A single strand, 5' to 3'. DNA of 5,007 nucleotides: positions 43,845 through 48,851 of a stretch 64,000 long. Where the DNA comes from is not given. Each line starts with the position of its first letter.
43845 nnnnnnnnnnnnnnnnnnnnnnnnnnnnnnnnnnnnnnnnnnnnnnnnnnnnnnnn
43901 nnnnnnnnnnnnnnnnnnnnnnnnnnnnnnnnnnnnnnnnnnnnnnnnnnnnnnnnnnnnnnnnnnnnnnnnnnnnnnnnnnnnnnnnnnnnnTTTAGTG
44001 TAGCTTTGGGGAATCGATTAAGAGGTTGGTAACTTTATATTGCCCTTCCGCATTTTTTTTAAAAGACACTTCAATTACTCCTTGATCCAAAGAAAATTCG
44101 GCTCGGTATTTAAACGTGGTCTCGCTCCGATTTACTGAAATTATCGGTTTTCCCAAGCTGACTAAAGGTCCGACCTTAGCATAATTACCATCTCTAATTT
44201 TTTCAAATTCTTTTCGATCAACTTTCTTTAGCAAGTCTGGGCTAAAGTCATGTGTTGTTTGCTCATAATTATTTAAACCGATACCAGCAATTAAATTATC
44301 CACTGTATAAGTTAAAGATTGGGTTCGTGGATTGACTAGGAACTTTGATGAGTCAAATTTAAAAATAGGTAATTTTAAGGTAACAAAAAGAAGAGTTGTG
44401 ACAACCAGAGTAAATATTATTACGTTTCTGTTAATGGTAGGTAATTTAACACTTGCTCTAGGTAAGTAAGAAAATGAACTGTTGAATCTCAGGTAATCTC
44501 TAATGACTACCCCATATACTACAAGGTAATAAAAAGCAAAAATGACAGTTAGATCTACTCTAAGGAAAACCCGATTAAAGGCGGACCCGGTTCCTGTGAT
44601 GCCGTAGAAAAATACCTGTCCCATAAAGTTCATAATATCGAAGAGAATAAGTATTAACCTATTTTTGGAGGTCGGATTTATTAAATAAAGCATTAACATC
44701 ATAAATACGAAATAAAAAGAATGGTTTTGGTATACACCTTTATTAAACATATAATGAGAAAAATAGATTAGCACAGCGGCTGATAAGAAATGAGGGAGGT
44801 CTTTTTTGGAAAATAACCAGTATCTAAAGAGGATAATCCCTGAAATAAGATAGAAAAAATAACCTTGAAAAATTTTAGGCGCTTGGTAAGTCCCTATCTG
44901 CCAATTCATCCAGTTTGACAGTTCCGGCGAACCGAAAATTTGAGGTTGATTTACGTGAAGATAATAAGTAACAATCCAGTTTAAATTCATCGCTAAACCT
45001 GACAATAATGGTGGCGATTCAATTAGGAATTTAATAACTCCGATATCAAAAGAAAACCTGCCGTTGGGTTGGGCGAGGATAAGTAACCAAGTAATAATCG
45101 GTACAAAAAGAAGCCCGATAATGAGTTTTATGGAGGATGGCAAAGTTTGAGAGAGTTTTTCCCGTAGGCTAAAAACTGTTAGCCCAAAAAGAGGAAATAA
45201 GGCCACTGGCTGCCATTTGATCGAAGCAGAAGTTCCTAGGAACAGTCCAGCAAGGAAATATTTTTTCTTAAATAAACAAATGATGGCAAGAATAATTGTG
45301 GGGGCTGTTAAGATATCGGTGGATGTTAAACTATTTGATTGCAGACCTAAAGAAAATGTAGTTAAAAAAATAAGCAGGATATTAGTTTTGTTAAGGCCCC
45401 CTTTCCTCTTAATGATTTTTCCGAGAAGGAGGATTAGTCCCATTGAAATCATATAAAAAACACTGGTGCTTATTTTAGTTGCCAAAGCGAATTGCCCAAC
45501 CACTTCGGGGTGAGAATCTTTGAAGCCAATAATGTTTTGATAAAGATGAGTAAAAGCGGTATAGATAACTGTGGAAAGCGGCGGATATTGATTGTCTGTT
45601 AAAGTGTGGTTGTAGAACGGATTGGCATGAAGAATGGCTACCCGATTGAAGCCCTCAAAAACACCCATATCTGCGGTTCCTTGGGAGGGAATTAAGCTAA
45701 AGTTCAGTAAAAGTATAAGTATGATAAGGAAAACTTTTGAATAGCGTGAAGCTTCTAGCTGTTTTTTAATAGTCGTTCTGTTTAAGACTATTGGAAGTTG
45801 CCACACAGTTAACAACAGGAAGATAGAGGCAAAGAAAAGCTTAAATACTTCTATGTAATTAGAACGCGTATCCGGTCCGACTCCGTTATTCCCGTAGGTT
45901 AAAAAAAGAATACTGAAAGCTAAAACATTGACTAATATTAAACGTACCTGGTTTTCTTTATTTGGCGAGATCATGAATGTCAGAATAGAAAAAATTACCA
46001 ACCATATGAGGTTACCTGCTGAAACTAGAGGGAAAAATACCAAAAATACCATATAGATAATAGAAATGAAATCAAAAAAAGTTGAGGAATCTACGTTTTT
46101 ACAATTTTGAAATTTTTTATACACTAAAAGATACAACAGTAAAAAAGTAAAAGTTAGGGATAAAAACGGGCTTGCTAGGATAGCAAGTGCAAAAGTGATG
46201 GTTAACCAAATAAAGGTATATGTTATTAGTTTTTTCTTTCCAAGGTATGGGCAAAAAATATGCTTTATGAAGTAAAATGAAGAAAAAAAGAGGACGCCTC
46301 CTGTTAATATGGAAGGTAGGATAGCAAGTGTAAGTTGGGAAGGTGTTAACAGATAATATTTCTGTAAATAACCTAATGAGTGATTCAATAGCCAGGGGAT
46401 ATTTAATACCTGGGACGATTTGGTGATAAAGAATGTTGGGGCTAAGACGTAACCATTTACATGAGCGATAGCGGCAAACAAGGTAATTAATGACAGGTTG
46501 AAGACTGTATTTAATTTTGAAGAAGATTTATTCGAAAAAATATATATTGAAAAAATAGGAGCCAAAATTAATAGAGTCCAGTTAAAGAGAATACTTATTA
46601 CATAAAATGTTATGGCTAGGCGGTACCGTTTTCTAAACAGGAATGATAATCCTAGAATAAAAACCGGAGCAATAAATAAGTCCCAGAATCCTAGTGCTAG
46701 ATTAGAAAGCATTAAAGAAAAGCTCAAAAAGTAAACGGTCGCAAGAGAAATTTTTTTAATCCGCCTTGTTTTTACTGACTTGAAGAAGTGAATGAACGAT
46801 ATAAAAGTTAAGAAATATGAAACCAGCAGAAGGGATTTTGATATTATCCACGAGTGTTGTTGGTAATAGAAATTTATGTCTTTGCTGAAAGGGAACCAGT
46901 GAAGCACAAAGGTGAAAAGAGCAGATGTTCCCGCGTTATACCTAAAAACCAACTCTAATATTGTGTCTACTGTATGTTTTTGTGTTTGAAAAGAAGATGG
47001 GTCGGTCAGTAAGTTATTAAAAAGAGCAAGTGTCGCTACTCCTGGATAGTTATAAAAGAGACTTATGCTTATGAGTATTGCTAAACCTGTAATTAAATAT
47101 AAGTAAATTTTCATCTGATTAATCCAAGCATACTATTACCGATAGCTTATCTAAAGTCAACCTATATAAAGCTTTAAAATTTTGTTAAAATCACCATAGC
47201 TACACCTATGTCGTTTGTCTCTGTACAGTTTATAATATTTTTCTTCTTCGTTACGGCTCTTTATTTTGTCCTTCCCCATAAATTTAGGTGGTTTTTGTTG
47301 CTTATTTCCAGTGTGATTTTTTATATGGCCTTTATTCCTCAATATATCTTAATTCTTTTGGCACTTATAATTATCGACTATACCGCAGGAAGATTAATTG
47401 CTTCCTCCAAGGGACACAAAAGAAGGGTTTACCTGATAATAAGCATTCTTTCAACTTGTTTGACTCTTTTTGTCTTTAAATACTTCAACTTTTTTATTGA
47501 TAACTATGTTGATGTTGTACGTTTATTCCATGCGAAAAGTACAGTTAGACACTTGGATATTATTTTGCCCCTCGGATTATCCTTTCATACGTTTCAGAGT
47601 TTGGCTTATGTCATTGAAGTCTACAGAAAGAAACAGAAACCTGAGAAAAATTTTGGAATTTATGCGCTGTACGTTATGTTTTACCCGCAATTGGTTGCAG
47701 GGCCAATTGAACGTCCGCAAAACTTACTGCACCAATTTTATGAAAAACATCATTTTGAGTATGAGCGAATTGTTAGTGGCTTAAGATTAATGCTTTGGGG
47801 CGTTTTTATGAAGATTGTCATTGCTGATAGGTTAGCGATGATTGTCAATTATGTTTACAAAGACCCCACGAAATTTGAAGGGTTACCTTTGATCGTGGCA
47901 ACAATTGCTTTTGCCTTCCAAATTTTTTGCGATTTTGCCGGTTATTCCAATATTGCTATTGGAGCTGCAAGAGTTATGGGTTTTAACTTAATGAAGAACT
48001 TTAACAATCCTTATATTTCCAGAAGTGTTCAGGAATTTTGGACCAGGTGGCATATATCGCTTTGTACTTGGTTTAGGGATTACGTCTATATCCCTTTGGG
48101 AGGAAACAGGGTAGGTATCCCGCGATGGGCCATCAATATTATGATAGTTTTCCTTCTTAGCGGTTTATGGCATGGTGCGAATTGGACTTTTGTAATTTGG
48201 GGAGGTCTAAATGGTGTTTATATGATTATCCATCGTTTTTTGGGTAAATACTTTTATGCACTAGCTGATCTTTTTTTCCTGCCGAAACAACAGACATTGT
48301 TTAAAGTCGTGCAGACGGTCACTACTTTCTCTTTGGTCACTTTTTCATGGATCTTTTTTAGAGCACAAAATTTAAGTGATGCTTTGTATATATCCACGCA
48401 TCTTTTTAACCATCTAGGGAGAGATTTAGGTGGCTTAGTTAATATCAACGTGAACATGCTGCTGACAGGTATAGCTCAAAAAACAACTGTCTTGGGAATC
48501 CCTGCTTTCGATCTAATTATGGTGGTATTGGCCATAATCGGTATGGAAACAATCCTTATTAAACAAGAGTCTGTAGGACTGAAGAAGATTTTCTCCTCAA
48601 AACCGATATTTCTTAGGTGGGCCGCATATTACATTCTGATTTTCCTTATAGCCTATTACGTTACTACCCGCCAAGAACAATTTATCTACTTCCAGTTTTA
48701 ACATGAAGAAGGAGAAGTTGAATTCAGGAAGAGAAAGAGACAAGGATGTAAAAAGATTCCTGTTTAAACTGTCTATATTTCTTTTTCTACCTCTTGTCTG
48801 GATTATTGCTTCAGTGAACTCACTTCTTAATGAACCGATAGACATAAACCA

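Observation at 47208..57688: Ten-gene co-directional module combining MBOAT + DHHW/SGNH partner with GT4s, a flippase-like protein, two methyltransferases, an epimerase and a lectin-domain GT-C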

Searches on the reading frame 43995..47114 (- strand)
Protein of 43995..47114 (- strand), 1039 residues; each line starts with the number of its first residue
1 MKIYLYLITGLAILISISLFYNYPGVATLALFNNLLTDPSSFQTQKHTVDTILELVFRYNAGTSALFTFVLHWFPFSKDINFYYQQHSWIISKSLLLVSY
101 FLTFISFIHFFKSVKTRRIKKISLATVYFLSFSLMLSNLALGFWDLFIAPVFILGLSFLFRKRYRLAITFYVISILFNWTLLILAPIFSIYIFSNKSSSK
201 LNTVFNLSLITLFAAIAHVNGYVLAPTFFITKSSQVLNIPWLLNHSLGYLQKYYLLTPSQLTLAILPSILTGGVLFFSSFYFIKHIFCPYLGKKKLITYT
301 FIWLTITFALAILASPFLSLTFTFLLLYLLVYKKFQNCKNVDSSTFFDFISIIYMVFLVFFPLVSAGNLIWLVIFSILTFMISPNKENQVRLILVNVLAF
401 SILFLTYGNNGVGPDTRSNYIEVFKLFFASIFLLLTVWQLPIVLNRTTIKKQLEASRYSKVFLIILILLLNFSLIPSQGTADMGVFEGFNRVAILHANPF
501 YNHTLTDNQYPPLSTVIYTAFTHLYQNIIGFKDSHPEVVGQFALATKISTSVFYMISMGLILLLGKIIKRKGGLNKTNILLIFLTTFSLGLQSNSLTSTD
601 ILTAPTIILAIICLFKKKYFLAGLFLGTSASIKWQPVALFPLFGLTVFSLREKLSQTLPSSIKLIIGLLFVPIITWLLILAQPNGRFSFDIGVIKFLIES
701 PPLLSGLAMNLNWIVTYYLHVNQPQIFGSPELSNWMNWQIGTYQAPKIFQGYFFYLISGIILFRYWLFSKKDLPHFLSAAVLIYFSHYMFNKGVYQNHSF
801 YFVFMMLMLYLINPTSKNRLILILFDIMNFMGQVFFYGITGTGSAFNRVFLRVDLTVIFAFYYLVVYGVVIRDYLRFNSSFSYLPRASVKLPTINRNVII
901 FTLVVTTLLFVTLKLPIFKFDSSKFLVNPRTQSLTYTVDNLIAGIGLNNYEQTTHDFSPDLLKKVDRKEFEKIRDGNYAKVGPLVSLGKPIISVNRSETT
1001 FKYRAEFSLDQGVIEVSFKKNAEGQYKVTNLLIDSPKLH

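Call 6: search_protein_families(library=pfam, proteins=[window:43995-47114:-], max_evalue=0.001)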
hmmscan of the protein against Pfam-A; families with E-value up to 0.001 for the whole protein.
window:43995-47114:- (1039 aa): 1 family
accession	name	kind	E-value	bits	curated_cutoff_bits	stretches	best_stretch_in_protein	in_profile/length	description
PF09594.16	GT87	-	0.00098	19.4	25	1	510-644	3-120/237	Glycosyltransferase family 87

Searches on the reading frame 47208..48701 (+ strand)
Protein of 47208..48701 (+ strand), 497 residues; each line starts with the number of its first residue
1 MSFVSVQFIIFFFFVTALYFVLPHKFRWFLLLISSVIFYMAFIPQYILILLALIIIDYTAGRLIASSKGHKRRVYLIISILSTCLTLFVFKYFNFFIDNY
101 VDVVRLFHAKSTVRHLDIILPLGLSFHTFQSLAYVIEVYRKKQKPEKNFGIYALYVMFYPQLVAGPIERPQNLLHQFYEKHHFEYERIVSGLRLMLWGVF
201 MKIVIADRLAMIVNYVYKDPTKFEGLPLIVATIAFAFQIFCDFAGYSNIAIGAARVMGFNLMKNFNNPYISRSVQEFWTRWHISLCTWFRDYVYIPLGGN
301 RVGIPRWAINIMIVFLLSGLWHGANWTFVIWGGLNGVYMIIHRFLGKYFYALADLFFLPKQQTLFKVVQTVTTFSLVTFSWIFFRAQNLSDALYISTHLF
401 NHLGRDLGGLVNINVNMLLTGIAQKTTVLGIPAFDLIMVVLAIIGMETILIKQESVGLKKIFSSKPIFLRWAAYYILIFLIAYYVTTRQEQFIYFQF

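Call 3: search_protein_families(library=pfam, proteins=[window:47208-48701:+], max_evalue=0.01)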
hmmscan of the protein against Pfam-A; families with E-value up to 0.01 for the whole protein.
window:47208-48701:+ (497 aa): 2 families
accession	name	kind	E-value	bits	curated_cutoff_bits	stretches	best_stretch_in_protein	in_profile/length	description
PF03062.24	MBOAT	-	1.9e-23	83.7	27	1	152-372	84-323/337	MBOAT, membrane-bound O-acyltransferase family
PF13813.11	MBOAT_2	-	3.8e-06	27.5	25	1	264-324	4-66/85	Membrane bound O-acyl transferase family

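Call 4: search_protein_families(library=ncbifam, proteins=[window:47208-48701:+], max_evalue=0.01)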
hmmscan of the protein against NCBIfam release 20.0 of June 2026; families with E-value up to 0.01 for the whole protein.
window:47208-48701:+ (497 aa): 1 family
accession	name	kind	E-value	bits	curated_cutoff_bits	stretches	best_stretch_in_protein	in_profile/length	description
TIGR04091.1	LTA_dltB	equivalog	2.1e-46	158.9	375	1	10-385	13-377/380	D-alanyl-lipoteichoic acid biosynthesis protein DltB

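Call 17: list_cluster_members(proteins=[P0001, window:47208-48701:+, window:51050-51997:+, window:54992-57085:+, window:52766-53749:+])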
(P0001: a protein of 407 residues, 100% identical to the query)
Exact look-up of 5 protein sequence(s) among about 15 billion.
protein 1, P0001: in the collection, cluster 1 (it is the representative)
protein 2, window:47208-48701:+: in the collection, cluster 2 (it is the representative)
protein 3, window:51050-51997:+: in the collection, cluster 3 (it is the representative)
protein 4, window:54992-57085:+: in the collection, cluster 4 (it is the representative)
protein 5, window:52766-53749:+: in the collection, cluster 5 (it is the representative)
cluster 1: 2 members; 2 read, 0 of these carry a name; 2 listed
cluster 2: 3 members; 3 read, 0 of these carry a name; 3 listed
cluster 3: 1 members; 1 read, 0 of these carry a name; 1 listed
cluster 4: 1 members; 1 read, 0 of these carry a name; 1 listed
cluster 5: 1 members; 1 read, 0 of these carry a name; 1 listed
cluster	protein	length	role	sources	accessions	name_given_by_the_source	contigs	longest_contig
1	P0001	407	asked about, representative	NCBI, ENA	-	-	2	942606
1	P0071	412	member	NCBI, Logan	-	-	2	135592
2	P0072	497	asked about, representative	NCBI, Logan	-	-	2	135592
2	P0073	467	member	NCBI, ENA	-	-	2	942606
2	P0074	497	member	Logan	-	-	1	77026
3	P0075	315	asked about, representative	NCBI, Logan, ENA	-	-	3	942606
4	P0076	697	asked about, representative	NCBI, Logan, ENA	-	-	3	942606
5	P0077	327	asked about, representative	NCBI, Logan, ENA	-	-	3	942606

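Call 38: search_solved_structures(query=window:47208-48701:+, max_evalue=0.001, show_alignments=1)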
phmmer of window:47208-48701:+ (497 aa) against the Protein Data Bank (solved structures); distinct sequences matched with E-value up to 0.001: 2.
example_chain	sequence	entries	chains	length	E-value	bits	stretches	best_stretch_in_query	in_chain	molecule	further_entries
8jem_A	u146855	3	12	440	6.5e-27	97.8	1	95-343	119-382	Teichoic acid D-alanyltransferase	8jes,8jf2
6bug_C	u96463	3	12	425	8.9e-27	97.3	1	95-384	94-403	D-alanyl transfer protein DltB | Integral membrane protein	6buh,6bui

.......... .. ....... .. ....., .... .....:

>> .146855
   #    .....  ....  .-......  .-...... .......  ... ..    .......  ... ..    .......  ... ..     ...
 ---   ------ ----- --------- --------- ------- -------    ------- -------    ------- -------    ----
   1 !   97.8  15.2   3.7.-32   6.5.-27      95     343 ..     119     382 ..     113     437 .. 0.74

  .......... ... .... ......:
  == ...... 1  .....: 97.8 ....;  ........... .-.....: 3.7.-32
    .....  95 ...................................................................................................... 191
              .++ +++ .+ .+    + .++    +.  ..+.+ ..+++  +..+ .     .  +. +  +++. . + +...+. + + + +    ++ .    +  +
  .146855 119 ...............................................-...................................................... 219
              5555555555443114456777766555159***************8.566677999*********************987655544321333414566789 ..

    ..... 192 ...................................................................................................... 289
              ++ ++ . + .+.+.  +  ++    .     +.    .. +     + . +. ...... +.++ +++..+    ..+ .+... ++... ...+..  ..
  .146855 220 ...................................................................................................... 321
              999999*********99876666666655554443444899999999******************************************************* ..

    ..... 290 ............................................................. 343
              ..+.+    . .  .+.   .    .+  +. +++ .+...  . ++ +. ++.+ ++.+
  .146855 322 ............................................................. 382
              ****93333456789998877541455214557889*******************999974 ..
